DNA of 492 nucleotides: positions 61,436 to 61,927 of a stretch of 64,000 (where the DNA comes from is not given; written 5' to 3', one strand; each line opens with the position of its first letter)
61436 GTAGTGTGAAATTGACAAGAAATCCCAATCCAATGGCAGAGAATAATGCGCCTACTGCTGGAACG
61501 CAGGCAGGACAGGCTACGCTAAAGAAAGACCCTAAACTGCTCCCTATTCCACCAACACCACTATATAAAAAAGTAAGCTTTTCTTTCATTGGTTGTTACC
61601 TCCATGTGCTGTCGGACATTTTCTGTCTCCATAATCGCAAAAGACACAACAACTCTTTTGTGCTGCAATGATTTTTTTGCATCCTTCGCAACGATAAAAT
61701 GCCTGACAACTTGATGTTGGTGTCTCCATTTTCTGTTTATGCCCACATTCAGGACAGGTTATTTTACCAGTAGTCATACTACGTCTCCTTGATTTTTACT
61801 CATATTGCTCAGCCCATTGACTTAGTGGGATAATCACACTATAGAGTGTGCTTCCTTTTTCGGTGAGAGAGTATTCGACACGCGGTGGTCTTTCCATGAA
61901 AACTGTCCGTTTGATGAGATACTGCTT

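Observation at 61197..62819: Cys-rich module: HxlR regulator, 8-Cys small protein and CPAC membrane protein in one operon, divergent from a MerT-like CC-motif membrane protein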

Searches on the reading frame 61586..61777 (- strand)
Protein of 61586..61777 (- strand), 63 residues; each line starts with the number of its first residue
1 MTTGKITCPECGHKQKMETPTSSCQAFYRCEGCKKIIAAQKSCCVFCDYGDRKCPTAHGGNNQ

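Call 3: search_protein_families(library=pfam, proteins=[window:61586-61777:-], max_evalue=1)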
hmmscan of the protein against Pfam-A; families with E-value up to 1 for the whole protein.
window:61586-61777:- (63 aa): 5 families
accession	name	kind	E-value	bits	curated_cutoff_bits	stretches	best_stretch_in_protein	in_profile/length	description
PF23451.1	Zn_ribbon_PaaD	-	0.017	15.2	27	1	3-35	12-47/53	PaaD zinc beta ribbon domain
PF13248.11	Zn_ribbon_3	-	0.037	13.9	27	1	3-14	14-25/26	zinc-ribbon domain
PF18439.7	zf_UBZ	-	0.081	13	25.6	0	5-14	2-11/32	Ubiquitin-Binding Zinc Finger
PF25214.1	HVO_B0008_N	-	0.09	13.1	27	1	6-29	2-24/38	HVO_B0008 N-terminal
PF14353.12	CpXC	-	0.13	12.7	25.4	1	6-21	38-53/121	CpXC protein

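Call 4: search_protein_families(library=ncbifam, proteins=[window:61586-61777:-], max_evalue=1)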
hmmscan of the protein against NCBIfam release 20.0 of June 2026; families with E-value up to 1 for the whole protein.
window:61586-61777:- (63 aa): 4 families
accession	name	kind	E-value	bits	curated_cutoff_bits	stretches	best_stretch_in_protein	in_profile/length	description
NF041374.1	GDCCVxC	domain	7.1e-19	67.8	40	1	5-57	2-55/58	GDCCVxC domain-containing (seleno)protein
NF047912.1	ECs_2282_CxxC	subfamily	0.0082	16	37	1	5-38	2-38/60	ECs_2282 family putative zinc-binding protein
TIGR02159.1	PA_CoA_Oxy4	equivalog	0.025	14.9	108.15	1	4-41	104-144/146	1,2-phenylacetyl-CoA epoxidase subunit PaaD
NF009148.0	PRK12496.1-5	equivalog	0.88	9.4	243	1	26-49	124-147/163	hypothetical protein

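Call 10: find_homologous_proteins(query=window:61586-61777:-, max_evalue=0.001)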
Query window:61586-61777:- (63 aa): 44 proteins with E <= 0.001 among 44 candidates.
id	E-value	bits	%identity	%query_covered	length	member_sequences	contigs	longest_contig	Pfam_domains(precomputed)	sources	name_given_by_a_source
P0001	5.5e-25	104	76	94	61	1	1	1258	-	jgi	-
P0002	7.1e-25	104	70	100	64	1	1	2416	-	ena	-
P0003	1.9e-23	100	73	89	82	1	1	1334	-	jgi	jgi:hypothetical protein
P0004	2.2e-23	99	76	87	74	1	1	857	-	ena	-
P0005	2.3e-23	99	75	89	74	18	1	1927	-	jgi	-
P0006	4.5e-23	98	75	89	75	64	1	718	-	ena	-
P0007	4.7e-23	98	73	89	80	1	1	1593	-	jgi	-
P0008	1.2e-22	97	72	90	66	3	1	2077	-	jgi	-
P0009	2.1e-22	96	69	94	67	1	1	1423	-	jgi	jgi:hypothetical protein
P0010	4.6e-22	95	75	87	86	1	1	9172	-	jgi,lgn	-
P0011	5.2e-22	95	70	90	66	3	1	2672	-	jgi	-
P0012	5.6e-22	95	69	87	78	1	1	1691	-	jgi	-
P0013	7.7e-22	94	72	90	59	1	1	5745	-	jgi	jgi:hypothetical protein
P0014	8.2e-22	94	68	90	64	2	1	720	-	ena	-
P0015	9.1e-22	94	72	90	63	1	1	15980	-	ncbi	-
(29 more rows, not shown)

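Call 12: find_related_loci(query=A1, collection=genome_contigs, flank=6000)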
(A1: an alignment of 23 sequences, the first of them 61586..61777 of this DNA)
Query A1 (63 aa) in genome_contigs; peptide patterns used: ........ (x = any residue, [..] = any of these).
44 stretches matched a pattern; 40 encode a relative of the query (tblastn E <= 1e-3); 40 distinct loci.
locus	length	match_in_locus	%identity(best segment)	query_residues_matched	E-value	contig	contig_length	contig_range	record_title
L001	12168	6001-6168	77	3-58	2e-27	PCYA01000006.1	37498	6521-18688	MAG: Candidatus Woesearchaeota archaeon CG10_big_fil_rev_8_21_14_0_10_37_12 CG10_8_21_14_0.10_scaffold_1365_c, whole gen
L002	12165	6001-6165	78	4-58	5e-27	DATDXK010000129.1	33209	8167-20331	MAG TPA_asm: Candidatus Nanoarchaeia archaeon isolate SMAG_U8137 k141_1106114, whole genome shotgun sequence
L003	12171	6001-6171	72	2-58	1e-26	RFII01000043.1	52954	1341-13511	MAG: Candidatus Woesearchaeota archaeon isolate J072 k99_758038, whole genome shotgun sequence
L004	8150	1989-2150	78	4-57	3e-26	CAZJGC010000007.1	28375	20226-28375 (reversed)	MAG TPA_asm: uncultured archaeon isolate SRP216583_co2_141 genome assembly, contig: NODE_1010_length_28375_cov_69.107380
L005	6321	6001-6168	75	3-58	1e-25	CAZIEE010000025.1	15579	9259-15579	MAG TPA_asm: uncultured Methanosarcinales archaeon isolate SRP090828_co1_47 genome assembly, contig: NODE_636_length_155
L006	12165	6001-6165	73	3-57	8e-25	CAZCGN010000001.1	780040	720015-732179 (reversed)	MAG TPA_asm: uncultured Methanosarcinales archaeon isolate SRP167671_co2_185 genome assembly, contig: NODE_2_length_7800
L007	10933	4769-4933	73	3-57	2e-24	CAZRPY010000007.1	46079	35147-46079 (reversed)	MAG TPA_asm: uncultured Methanosarcinales archaeon isolate SRP178908_co1_144 genome assembly, contig: NODE_404_length_46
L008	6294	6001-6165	73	4-58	4e-24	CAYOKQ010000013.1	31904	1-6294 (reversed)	MAG TPA_asm: uncultured Methanosarcinales archaeon isolate binchicken_co125_1105 genome assembly, contig: NODE_2749_leng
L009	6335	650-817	71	3-58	6e-24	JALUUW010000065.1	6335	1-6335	MAG: Candidatus Pacearchaeota archaeon isolate 128-326_metabat1_scaf2bin.051 128-326_scaffold_6966_c1, whole genome shot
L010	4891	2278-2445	68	3-58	2e-23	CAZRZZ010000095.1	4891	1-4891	MAG TPA_asm: uncultured Methanosarcinales archaeon isolate binchicken_co21_487 genome assembly, contig: NODE_23676_lengt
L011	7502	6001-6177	63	2-60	3e-23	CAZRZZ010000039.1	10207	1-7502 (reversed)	MAG TPA_asm: uncultured Methanosarcinales archaeon isolate binchicken_co21_487 genome assembly, contig: NODE_5557_length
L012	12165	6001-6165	64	3-57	4e-23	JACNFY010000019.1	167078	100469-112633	MAG: Nanobdellati archaeon isolate NIOZ-UU113 NIOZ-UU_NODE_36_length_167078_cov_10.91, whole genome shotgun sequence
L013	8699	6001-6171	65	2-58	4e-23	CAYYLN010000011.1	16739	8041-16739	MAG TPA_asm: uncultured Methanosarcinales archaeon isolate binchicken_co38_1403 genome assembly, contig: NODE_7256_lengt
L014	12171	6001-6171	61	3-59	9e-23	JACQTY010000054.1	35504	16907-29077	MAG: Chloroflexi bacterium isolate NC_groundwater_1423_Ag_S-0.65um_59_50 S_p65_S5_coassembly_k141_976895, whole genome s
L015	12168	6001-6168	64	3-58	9e-23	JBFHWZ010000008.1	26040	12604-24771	MAG: Candidatus Woesearchaeota archaeon isolate Mix_sand09.2021.07.Z.43 k141_3099373_length_26040_cov_12.9421, whole gen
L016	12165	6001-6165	67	3-57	1e-22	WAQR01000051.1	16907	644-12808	MAG: Candidatus Hydrothermarchaeota archaeon isolate S146_76_esom k151_20235, whole genome shotgun sequence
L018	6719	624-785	67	3-56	3e-22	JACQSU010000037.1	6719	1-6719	MAG: Candidatus Woesearchaeota archaeon isolate NC_groundwater_1393_Ag_S-0.2um_49_28 S_p2_S4_coassembly_k141_1609280, wh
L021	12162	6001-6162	63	4-57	2e-21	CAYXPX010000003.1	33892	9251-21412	MAG TPA_asm: Candidatus Woesearchaeota archaeon isolate SRP269290_co2_81 genome assembly, contig: NODE_1097_length_33892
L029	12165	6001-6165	62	4-58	5e-20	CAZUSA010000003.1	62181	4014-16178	MAG TPA_asm: Candidatus Woesearchaeota archaeon isolate binchicken_co46_946 genome assembly, contig: NODE_756_length_621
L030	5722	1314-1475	57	4-57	8e-20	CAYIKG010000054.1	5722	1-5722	MAG TPA_asm: uncultured archaeon isolate ERP119705_co24_1010 genome assembly, contig: NODE_24228_length_5722_cov_5.47273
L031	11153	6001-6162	57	4-57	7e-20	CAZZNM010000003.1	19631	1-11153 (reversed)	MAG TPA_asm: uncultured archaeon isolate SRP178908_co1_163 genome assembly, contig: NODE_1758_length_19631_cov_5.342971,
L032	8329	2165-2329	58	4-58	6e-19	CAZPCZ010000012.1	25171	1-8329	MAG TPA_asm: uncultured Gammaproteobacteria bacterium isolate binchicken_co21_406 genome assembly, contig: NODE_871_leng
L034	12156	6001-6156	58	6-57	2e-18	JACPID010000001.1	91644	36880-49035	MAG: Candidatus Woesearchaeota archaeon isolate NC_groundwater_431_Ag_B-0.1um_31_17 GD18-4_B1_scaffold_58406, whole geno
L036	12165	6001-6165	49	3-57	3e-15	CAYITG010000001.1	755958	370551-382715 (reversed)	MAG TPA_asm: Candidatus Woesearchaeota archaeon isolate ERP119705_co4_441 genome assembly, contig: NODE_2_length_755958_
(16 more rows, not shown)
